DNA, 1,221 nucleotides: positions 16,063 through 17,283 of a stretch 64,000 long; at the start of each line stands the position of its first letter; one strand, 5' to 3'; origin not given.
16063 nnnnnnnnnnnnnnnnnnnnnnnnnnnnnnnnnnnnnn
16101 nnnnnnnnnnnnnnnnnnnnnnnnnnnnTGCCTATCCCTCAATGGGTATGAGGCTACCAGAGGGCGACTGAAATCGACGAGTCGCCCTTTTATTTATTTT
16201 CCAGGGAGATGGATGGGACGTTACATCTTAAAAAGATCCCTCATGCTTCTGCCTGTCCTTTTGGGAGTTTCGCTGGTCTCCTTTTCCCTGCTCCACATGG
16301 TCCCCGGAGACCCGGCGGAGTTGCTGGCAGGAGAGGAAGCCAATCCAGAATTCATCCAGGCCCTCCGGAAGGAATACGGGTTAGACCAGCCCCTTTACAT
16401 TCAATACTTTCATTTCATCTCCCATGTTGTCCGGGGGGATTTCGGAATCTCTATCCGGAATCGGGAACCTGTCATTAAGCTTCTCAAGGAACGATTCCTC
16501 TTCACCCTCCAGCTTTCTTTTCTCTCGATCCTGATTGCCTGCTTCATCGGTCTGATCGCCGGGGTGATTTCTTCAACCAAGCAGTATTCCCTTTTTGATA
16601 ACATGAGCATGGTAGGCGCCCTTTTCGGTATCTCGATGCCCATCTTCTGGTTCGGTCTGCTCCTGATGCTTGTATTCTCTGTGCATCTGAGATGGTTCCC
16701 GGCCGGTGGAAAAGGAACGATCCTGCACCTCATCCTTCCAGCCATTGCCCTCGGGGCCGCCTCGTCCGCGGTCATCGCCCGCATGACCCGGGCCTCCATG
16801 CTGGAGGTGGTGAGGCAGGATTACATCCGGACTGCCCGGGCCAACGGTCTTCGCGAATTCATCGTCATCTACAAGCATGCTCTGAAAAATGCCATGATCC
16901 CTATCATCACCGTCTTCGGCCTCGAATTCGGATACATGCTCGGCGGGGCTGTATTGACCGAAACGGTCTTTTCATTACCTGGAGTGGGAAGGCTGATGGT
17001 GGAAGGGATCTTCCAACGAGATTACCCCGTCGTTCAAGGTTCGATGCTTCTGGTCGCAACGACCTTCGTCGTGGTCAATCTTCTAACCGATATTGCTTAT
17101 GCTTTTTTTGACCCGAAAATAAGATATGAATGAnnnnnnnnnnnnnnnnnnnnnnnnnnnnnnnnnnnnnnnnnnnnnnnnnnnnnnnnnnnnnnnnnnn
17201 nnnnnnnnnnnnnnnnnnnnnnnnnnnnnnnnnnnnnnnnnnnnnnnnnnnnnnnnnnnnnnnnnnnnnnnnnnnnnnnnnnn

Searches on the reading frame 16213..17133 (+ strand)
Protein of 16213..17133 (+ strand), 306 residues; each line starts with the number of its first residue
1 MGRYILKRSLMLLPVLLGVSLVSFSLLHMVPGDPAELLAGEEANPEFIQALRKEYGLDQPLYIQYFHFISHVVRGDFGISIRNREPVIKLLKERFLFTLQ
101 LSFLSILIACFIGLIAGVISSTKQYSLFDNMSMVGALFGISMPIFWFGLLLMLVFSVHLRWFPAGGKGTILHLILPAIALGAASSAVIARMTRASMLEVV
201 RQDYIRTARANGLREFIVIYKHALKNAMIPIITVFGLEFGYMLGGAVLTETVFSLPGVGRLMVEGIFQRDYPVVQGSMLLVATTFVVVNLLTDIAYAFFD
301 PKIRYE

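Call 32: search_protein_families(library=pfam, proteins=[window:16213-17133:+], max_evalue=0.001)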
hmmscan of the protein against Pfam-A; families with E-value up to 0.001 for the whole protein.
window:16213-17133:+ (306 aa): 2 families
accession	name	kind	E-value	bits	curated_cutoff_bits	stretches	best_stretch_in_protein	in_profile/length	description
PF00528.27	BPD_transp_1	-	9.3e-42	143.3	26.4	1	113-304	1-183/184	Binding-protein-dependent transport system inner membrane component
PF19300.4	BPD_transp_1_N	-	2.2e-17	63.7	23.8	1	1-101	1-113/114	Binding-prot-dependent transport system membrane comp, N-term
